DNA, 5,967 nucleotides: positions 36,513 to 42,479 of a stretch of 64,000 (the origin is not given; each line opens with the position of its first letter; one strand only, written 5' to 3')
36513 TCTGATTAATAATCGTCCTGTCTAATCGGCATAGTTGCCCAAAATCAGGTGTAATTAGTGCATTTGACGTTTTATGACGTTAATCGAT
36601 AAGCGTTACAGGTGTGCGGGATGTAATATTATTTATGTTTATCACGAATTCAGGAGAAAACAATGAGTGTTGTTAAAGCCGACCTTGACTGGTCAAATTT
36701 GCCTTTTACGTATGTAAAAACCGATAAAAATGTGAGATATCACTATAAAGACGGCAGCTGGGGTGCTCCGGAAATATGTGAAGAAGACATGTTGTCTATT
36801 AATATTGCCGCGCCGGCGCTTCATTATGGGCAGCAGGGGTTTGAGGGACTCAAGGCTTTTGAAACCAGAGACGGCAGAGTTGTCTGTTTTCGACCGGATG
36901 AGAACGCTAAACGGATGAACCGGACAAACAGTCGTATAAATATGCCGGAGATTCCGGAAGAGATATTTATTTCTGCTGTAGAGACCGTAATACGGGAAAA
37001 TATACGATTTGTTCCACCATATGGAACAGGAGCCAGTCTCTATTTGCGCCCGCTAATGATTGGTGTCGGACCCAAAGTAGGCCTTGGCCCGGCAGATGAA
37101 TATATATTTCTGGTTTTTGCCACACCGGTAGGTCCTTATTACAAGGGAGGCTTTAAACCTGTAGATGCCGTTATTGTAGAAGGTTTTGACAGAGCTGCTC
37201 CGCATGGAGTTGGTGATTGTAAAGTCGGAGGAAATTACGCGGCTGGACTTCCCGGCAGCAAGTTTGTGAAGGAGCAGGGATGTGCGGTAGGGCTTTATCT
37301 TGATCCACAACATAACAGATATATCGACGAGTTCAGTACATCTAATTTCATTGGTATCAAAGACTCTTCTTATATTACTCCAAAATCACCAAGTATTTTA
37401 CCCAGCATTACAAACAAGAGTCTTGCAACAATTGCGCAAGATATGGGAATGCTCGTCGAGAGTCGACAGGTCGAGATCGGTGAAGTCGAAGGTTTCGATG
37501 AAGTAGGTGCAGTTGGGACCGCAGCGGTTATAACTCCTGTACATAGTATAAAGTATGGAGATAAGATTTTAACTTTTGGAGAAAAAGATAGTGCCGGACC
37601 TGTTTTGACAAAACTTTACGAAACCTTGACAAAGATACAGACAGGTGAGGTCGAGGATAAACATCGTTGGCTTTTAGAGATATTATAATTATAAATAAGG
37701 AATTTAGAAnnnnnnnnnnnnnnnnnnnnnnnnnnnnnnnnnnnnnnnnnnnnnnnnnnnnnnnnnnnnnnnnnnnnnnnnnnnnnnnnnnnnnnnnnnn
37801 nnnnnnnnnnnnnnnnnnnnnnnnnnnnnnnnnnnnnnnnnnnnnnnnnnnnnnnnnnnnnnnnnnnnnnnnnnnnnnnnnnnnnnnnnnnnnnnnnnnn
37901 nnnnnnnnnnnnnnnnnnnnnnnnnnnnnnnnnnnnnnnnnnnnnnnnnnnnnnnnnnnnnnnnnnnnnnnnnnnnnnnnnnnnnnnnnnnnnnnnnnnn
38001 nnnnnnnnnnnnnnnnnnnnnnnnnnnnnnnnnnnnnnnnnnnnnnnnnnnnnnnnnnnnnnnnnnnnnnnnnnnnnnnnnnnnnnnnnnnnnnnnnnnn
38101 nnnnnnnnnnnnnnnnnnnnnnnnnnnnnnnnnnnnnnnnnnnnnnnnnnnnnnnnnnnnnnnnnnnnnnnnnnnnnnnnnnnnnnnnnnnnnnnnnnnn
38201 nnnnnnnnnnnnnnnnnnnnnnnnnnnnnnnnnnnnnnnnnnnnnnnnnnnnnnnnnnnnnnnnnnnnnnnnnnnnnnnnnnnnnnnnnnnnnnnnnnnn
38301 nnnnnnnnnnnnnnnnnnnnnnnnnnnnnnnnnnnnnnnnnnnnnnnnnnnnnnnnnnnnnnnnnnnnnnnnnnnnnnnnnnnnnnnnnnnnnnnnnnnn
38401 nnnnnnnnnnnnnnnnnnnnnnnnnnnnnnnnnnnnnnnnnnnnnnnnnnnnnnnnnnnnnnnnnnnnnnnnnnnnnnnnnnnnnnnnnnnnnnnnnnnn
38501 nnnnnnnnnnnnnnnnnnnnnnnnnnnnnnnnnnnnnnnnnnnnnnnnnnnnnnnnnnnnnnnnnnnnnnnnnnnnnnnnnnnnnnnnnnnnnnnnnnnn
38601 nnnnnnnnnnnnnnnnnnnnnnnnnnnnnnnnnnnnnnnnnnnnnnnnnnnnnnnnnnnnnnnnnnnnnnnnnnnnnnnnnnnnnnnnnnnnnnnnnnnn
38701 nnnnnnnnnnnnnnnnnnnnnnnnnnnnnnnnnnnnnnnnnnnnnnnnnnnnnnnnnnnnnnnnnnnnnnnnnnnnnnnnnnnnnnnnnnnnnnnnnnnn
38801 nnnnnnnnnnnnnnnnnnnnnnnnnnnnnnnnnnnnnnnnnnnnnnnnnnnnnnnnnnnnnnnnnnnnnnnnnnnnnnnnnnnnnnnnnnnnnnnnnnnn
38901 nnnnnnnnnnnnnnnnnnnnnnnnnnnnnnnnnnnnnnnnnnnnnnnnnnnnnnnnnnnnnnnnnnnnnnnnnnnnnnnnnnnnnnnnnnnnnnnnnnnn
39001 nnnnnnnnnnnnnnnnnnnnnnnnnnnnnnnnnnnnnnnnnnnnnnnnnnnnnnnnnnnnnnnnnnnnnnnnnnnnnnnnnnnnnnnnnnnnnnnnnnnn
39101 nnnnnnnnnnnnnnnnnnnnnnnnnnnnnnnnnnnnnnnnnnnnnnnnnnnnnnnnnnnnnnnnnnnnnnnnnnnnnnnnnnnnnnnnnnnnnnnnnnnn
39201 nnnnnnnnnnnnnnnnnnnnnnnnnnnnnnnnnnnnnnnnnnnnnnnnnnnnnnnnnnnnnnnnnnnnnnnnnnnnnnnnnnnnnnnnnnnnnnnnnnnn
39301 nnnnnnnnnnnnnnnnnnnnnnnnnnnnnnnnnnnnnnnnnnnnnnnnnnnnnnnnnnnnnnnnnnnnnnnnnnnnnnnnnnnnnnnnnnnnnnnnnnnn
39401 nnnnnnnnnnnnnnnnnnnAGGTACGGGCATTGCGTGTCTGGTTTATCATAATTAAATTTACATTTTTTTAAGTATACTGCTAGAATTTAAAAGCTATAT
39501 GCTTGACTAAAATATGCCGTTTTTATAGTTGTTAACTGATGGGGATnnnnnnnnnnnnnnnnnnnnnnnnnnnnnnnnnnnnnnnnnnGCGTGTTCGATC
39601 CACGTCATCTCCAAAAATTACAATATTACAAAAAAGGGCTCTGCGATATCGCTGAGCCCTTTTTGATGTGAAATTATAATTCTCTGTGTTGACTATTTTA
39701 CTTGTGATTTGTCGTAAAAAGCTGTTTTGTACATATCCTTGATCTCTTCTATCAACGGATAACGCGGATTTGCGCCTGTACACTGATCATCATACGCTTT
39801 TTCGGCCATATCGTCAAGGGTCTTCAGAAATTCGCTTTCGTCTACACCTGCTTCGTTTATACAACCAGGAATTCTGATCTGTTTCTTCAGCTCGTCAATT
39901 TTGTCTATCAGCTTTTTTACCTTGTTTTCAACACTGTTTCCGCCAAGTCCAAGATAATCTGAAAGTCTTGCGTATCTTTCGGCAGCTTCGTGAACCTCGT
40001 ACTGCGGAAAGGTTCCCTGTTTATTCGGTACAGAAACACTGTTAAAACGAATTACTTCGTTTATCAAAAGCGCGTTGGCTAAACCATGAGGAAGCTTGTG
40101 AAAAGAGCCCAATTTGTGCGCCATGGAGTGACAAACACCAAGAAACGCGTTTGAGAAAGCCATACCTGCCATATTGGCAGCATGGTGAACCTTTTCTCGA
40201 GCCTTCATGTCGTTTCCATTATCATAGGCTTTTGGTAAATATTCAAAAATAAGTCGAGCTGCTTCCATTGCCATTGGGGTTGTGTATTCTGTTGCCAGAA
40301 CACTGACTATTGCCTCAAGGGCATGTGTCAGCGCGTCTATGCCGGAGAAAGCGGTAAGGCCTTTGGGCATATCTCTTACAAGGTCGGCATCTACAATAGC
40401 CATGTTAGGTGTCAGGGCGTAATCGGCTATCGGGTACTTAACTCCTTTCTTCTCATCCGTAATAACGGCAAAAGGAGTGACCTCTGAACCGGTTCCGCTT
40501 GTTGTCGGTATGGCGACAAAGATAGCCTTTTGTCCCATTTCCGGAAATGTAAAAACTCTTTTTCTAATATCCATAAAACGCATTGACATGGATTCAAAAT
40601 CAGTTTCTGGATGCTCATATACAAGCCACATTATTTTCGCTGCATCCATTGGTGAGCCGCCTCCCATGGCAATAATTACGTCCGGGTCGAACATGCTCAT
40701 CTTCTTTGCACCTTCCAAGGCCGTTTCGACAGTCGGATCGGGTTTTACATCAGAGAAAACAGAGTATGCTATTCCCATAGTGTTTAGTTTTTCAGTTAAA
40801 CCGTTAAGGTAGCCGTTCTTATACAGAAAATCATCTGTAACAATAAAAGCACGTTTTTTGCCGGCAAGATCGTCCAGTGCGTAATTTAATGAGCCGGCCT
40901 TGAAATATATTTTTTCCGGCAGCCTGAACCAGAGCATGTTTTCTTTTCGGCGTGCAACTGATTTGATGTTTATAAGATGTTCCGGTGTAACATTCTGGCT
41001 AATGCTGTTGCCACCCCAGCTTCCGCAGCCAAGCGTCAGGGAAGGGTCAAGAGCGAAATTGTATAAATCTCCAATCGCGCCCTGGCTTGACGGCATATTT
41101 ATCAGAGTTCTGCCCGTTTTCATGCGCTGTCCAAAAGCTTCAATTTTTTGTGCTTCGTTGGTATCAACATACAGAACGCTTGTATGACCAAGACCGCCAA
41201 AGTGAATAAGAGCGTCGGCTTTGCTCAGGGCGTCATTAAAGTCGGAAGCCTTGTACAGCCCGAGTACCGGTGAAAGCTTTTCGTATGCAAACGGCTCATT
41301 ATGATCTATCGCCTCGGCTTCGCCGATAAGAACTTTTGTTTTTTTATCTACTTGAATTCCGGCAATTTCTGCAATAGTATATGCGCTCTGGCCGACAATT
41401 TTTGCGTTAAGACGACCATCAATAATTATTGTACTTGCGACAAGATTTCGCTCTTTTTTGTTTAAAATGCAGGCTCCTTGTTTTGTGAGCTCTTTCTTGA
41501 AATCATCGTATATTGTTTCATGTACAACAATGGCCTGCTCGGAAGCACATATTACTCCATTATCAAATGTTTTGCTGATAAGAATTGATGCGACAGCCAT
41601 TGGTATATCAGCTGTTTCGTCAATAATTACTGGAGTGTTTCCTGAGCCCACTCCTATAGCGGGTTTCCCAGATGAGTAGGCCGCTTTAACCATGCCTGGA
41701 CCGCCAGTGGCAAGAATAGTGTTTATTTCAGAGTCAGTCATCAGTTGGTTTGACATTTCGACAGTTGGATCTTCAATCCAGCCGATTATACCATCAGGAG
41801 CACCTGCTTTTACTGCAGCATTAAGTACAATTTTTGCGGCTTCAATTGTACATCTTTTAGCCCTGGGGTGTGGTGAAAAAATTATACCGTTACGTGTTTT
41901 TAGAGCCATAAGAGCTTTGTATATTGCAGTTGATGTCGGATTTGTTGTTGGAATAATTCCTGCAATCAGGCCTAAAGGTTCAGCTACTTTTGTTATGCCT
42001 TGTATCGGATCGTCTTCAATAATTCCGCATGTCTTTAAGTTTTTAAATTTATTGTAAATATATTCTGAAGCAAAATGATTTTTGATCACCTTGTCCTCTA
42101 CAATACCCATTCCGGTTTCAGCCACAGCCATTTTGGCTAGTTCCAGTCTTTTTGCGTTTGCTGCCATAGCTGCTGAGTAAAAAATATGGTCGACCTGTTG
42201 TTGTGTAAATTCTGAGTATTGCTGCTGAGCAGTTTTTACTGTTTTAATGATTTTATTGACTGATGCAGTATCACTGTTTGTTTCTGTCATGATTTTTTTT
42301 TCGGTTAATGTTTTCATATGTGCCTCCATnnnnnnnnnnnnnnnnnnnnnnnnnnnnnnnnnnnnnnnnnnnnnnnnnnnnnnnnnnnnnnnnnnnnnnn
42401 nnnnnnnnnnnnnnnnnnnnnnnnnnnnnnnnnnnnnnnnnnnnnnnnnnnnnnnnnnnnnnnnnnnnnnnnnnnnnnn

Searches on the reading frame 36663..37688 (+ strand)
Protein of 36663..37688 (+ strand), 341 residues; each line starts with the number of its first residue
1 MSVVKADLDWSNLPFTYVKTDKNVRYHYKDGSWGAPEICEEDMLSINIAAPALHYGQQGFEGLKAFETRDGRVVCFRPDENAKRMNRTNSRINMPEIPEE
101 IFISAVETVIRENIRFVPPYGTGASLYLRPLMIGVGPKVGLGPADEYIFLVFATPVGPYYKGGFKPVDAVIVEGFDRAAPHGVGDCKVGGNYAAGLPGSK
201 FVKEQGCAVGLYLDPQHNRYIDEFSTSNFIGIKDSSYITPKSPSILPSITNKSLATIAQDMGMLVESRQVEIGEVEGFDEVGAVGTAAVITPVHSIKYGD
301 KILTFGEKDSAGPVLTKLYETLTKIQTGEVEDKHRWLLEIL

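Call 9: search_protein_families(library=pfam, proteins=[window:36663-37688:+], max_evalue=0.001)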
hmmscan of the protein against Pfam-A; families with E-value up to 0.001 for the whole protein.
window:36663-37688:+ (341 aa): 1 family
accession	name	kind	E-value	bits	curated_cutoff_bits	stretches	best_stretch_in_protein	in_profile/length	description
PF01063.24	Aminotran_4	-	2.8e-24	86.7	28.5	1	60-296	3-223/223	Amino-transferase class IV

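Call 66: search_protein_families(library=pfam, proteins=[window:36663-37688:+], max_evalue=0.001)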
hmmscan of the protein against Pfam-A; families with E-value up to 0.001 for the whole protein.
window:36663-37688:+ (341 aa): 1 family
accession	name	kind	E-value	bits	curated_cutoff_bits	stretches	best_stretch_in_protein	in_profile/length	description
PF01063.24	Aminotran_4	-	2.8e-24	86.7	28.5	1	60-296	3-223/223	Amino-transferase class IV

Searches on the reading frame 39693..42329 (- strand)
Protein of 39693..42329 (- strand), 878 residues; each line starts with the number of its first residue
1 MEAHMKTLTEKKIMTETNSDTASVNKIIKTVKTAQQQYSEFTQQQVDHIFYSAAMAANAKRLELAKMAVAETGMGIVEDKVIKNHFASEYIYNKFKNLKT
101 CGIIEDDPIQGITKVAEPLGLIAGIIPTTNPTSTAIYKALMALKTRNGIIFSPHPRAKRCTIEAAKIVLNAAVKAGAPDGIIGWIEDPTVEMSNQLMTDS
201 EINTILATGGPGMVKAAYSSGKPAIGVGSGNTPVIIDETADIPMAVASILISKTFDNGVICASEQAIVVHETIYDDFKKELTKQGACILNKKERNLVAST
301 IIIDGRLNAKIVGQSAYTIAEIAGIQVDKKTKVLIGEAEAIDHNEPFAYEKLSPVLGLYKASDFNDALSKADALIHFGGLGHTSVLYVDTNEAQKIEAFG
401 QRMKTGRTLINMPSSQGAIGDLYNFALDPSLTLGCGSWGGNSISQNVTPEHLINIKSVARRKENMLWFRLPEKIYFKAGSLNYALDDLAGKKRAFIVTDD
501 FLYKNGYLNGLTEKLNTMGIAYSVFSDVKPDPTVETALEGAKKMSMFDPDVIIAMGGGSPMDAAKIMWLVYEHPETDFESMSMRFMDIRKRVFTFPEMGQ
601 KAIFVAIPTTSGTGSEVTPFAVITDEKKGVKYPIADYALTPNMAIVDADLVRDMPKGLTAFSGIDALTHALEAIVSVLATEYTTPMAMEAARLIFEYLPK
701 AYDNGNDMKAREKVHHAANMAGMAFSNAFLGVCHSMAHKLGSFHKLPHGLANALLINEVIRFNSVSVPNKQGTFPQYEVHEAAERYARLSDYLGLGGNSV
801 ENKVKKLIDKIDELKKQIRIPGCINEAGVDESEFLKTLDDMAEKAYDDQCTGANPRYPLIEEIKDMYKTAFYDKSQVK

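Call 9: search_protein_families(library=pfam, proteins=[window:39693-42329:-], max_evalue=0.001)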
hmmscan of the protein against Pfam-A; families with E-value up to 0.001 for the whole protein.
window:39693-42329:- (878 aa): 4 families
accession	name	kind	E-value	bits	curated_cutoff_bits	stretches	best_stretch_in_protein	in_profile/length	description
PF25137.1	ADH_Fe_C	-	2.7e-54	184.3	27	1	659-871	1-194/194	Fe-containing alcohol dehydrogenase family, C-terminal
PF00465.25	Fe-ADH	-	8e-48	162.6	31.3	1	471-647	1-167/168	Iron-containing alcohol dehydrogenase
PF00171.27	Aldedh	-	7.3e-32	110.9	23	1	8-414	15-426/461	Aldehyde dehydrogenase family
PF13685.12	Fe-ADH_2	-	5e-09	36.8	28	1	482-567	11-93/149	Iron-containing alcohol dehydrogenase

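Call 62: list_cluster_members(proteins=[window:39693-42329:-, window:56929-58044:+, window:37710-39419:+, window:52433-54478:-, window:42329-42964:-, window:35428-36171:+, window:1934-2758:+, window:48844-49425:+])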
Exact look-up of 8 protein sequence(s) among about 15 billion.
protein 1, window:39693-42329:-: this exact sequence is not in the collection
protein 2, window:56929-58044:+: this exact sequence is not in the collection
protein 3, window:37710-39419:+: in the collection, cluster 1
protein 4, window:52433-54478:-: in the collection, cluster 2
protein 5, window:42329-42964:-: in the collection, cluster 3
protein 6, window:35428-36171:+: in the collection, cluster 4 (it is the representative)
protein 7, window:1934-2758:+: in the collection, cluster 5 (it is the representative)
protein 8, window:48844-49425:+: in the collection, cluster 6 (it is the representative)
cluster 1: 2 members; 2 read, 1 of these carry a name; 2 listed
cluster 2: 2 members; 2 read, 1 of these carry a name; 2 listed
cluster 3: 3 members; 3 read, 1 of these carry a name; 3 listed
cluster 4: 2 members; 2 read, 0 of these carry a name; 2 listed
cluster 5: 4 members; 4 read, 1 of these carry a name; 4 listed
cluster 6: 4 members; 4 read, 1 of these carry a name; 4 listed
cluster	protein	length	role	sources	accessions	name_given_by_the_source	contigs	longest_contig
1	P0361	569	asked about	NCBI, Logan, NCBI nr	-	-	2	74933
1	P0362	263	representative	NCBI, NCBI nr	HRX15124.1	MAG TPA: His/Gly/Thr/Pro-type tRNA ligase C-terminal domain-containing protein, partial ... | His/Gly/Thr/Pro-type tRNA ligase C-terminal domain-containing protein [Spirochaetota ...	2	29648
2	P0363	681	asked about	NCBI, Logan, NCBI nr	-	-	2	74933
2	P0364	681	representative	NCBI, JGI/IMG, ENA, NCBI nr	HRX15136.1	MAG TPA: bifunctional (p)ppGpp synthetase/guanosine-3',5'-bis(diphosphate) ... | bifunctional (p)ppGpp synthetase/guanosine-3',5'-bis(diphosphate) 3'-pyrophosphohydrolase ...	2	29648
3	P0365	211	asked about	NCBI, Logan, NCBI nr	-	-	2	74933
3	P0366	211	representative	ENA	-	-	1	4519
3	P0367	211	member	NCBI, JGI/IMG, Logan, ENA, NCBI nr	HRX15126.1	MAG TPA: redox-sensing transcriptional repressor Rex [Spirochaetota bacterium] | redox-sensing transcriptional repressor Rex [Spirochaetota bacterium]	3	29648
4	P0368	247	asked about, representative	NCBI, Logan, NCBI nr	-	-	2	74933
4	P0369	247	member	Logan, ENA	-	-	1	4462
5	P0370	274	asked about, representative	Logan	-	-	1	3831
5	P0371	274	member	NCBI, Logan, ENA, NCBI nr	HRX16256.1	MAG TPA: Mrp/NBP35 family ATP-binding protein [Spirochaetota bacterium] | Mrp/NBP35 family ATP-binding protein [Spirochaetota bacterium]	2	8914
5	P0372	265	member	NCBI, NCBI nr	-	-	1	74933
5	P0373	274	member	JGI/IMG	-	-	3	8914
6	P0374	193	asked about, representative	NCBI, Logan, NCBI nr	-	-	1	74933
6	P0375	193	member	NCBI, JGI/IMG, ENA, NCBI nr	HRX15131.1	MAG TPA: Holliday junction branch migration protein RuvA [Spirochaetota bacterium] | Holliday junction branch migration protein RuvA [Spirochaetota bacterium]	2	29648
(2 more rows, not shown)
